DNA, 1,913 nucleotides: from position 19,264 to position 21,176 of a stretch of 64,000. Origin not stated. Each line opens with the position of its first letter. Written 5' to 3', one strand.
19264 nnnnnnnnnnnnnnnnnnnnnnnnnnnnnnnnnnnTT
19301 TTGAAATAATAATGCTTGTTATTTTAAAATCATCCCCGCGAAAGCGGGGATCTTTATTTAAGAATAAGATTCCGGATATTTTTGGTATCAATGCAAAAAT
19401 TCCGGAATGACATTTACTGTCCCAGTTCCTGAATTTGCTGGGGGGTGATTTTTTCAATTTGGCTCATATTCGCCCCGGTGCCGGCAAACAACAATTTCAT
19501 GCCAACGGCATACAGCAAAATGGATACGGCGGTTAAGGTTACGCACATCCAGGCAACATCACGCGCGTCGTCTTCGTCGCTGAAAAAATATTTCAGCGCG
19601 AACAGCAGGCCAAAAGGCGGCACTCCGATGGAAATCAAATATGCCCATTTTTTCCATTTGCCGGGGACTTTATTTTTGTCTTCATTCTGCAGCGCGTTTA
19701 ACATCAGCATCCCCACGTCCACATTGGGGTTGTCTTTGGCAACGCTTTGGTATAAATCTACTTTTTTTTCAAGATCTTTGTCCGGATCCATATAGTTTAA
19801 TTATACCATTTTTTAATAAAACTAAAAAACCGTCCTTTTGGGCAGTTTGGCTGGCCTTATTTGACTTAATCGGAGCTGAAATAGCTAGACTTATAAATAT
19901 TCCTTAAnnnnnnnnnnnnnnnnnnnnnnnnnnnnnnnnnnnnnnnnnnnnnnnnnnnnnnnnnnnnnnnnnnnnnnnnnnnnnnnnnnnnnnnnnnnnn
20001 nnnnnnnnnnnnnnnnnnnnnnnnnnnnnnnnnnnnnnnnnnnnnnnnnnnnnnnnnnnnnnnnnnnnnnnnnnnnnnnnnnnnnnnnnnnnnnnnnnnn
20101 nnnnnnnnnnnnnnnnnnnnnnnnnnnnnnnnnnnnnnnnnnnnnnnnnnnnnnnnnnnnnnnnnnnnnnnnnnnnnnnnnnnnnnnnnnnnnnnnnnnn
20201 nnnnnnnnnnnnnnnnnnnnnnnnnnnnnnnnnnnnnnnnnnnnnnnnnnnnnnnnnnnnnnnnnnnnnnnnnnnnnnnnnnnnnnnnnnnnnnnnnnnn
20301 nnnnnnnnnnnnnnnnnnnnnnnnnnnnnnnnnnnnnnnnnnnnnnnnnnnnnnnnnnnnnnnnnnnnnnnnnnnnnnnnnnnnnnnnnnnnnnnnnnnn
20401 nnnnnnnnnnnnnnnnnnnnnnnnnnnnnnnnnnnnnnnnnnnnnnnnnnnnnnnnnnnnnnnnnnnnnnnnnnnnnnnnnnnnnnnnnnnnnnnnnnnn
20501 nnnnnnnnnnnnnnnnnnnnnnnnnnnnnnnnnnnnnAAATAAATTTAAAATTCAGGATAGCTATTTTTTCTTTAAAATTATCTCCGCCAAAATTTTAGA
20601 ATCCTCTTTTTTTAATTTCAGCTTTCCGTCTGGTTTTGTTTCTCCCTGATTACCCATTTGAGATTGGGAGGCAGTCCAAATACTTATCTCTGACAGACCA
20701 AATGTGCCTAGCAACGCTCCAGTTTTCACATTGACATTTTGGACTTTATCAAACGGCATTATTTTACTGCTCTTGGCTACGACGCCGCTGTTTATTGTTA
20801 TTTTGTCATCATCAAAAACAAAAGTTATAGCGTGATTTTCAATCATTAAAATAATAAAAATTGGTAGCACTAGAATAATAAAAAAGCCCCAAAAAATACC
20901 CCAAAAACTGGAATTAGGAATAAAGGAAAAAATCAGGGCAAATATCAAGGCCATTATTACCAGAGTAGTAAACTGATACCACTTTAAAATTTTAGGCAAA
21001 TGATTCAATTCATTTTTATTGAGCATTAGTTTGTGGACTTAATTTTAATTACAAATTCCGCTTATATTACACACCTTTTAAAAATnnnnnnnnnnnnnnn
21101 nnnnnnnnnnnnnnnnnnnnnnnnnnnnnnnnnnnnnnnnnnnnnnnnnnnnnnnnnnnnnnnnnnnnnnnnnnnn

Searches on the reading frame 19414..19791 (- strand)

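Call 3: search_protein_families(library=pfam, proteins=[window:19414-19791:-], max_evalue=0.1)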
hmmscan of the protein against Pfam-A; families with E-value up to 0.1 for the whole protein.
window:19414-19791:- (125 aa): 1 family
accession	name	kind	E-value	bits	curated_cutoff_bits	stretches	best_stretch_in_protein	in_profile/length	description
PF22356.1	MACPF_b-prism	-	0.084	13.1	26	1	10-109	36-136/150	MACPF/perforin-like, beta-prism domain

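Call 4: search_protein_families(library=padloc, proteins=[window:19414-19791:-], max_evalue=0.1)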
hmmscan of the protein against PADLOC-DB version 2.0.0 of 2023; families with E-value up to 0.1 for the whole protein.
window:19414-19791:- (125 aa): 0 families

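Call 49: search_protein_families(library=phrogs, proteins=[window:19414-19791:-], max_evalue=0.01)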
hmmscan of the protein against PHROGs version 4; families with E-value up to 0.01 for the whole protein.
window:19414-19791:- (125 aa): 0 families

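Call 50: search_protein_families(library=ncbifam, proteins=[window:19414-19791:-], max_evalue=0.01)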
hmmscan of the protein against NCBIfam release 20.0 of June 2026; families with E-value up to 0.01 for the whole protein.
window:19414-19791:- (125 aa): 0 families

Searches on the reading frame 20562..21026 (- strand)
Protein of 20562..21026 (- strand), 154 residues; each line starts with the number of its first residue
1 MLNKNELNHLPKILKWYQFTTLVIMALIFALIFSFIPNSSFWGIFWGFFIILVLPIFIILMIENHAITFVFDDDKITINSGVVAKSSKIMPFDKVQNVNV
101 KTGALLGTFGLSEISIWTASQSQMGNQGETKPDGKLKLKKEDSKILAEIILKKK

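Call 3: search_protein_families(library=pfam, proteins=[window:20562-21026:-], max_evalue=0.1)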
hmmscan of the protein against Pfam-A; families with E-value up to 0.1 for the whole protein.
window:20562-21026:- (154 aa): 3 families
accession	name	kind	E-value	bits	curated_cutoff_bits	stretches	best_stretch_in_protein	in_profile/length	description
PF03703.20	bPH_2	-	1.4e-11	44.9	22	1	67-123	4-60/78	Bacterial PH domain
PF19470.4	DUF6007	-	0.015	15.6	26.7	1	6-62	3-55/65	Family of unknown function (DUF6007)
PF05620.16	TMEM208_SND2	-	0.056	13.7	22.9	1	12-66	15-68/167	SRP-independent targeting protein 2/TMEM208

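Call 4: search_protein_families(library=padloc, proteins=[window:20562-21026:-], max_evalue=0.1)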
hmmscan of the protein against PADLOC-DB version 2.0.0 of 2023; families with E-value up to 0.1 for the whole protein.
window:20562-21026:- (154 aa): 0 families

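Call 45: find_homologous_proteins(query=window:20562-21026:-)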
Query window:20562-21026:- (154 aa): 7 proteins with E <= 0.001 among 40 candidates.
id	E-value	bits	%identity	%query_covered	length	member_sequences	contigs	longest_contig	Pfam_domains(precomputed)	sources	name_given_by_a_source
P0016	1.8e-93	328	100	100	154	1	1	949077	PF03703.21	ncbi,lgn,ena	-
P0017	1.0e-62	229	66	100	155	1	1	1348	PF03703.21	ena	-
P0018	2.6e-21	94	37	100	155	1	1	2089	PF03703.21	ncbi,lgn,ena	-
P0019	1.1e-17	82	42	71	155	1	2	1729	PF03703.21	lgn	-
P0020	3.4e-17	81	41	64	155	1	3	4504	PF03703.21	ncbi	-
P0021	9.3e-17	79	45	64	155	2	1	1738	PF03703.21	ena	-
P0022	1.2e-16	79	35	99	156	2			PF03703.21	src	-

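Call 47: find_encoding_contigs(protein=P0020, flank=5000, max_places=4)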
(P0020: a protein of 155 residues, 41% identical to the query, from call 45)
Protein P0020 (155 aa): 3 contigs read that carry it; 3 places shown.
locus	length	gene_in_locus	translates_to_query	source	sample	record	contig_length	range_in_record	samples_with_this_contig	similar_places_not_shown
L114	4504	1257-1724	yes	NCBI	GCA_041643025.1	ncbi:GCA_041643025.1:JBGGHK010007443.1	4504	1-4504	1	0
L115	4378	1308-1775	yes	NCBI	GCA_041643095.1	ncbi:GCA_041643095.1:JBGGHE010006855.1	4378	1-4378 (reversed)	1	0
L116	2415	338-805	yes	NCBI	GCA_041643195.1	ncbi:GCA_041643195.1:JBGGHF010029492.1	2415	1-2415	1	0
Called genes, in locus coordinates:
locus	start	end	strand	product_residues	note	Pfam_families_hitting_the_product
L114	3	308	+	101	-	?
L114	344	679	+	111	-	PF01541:GIY-YIG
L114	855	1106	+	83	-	PF01541:GIY-YIG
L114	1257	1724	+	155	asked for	PF03703:bPH_2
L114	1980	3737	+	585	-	PF02518:HATPase_c (weak), PF13589:HATPase_c_3, PF17942:Morc6_S5 (weak), PF04545:Sigma70_r4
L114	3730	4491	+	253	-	-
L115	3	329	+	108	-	?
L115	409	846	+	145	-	PF02082:Rrf2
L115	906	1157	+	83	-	PF01541:GIY-YIG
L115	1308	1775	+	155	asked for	PF03703:bPH_2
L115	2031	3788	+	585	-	PF02518:HATPase_c (weak), PF13589:HATPase_c_3, PF17942:Morc6_S5 (weak), PF04545:Sigma70_r4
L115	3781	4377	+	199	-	?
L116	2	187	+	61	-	?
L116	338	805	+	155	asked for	PF03703:bPH_2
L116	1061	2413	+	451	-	?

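Call 48: find_encoding_contigs(protein=P0018, flank=5000, max_places=3)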
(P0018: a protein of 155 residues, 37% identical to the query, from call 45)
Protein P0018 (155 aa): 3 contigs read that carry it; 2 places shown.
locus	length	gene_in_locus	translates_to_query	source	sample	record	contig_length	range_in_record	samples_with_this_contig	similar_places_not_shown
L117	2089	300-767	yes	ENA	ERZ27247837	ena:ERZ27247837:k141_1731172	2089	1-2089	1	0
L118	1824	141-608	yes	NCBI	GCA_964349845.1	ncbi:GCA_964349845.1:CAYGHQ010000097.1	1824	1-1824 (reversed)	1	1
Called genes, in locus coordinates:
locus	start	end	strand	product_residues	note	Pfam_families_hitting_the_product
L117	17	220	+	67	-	-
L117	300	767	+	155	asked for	PF03703:bPH_2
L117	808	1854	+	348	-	PF00145:DNA_methylase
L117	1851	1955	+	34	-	-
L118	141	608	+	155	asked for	PF03703:bPH_2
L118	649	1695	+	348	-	PF00145:DNA_methylase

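Call 49: search_protein_families(library=phrogs, proteins=[window:20562-21026:-], max_evalue=0.01)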
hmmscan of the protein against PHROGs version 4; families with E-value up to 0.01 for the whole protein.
window:20562-21026:- (154 aa): 1 family
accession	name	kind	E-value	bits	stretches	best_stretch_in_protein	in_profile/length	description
phrog_3707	-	moron, auxiliary metabolic gene and host takeover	0.0017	19.2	1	39-131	24-121/142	membrane-flanked domain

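Call 50: search_protein_families(library=ncbifam, proteins=[window:20562-21026:-], max_evalue=0.01)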
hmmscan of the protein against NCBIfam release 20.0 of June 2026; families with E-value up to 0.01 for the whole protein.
window:20562-21026:- (154 aa): 0 families

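Call 58: find_encoding_contigs(protein=P0016, flank=10000, max_places=2)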
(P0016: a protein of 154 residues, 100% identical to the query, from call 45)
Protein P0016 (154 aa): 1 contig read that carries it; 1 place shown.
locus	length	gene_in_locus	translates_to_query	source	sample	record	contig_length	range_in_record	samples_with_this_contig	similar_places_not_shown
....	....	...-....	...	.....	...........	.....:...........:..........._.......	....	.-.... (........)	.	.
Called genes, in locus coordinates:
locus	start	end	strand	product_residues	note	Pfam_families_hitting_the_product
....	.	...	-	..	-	?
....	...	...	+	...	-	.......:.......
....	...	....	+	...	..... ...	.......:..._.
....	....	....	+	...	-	-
